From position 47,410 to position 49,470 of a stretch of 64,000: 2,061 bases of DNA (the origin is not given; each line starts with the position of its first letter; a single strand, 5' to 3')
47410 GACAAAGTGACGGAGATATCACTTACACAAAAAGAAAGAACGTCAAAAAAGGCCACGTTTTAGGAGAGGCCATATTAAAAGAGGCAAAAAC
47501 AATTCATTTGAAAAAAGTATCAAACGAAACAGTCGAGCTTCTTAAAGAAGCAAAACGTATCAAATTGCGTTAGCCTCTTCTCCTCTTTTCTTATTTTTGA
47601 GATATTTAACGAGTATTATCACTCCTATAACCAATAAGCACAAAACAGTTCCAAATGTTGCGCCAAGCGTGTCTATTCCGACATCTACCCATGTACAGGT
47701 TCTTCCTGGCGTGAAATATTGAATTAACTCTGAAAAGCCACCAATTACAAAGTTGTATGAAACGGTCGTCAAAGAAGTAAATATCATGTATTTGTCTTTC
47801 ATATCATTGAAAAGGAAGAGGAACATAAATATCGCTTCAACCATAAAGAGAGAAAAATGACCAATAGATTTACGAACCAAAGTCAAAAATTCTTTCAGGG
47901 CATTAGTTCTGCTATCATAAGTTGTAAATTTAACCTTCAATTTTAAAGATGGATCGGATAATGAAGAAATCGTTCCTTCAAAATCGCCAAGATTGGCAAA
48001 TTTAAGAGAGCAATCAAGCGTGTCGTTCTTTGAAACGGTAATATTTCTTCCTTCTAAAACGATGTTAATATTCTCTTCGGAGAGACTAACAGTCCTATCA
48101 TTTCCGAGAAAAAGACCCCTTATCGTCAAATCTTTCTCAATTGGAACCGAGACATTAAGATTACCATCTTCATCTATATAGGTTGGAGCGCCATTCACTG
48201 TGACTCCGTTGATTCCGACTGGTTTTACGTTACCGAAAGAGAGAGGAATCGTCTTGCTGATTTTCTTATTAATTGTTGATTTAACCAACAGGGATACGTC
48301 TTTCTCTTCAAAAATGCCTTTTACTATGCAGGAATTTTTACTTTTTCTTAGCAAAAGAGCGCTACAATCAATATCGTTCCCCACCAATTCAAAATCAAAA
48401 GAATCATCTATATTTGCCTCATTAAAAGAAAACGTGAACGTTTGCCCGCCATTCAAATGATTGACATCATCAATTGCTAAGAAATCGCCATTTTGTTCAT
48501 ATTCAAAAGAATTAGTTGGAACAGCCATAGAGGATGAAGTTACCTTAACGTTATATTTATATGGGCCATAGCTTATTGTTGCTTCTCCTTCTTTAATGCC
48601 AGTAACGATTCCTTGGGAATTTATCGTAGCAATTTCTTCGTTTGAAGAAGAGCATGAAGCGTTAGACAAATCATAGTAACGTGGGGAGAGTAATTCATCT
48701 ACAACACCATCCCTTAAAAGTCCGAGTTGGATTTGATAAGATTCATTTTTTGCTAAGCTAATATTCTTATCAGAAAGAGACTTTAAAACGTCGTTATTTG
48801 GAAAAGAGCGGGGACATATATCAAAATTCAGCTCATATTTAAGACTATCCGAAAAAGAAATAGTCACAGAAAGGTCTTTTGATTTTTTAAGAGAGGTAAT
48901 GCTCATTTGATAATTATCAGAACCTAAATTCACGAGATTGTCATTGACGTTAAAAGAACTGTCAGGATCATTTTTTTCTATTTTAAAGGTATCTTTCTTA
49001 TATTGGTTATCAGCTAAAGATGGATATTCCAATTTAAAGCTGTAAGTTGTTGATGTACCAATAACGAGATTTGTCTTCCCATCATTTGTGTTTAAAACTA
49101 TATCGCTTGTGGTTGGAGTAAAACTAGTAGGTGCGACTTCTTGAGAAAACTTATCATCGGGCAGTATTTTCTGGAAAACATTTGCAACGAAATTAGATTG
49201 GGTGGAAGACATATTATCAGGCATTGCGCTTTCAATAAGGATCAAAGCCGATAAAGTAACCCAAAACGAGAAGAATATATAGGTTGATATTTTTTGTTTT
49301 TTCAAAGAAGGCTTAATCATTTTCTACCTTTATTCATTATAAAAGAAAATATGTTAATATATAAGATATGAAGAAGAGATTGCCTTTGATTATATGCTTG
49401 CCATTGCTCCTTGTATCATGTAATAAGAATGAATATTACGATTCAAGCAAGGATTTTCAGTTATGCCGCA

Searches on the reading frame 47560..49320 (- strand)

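Call 55: search_protein_families(library=pfam, proteins=[window:47560-49320:-], max_evalue=0.00001)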
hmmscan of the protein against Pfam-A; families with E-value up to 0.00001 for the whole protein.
window:47560-49320:- (586 aa): 1 family
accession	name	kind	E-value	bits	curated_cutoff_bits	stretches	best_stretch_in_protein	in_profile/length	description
PF04892.17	VanZ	-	2.1e-09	38.5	30.1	1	478-563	55-124/126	VanZ like family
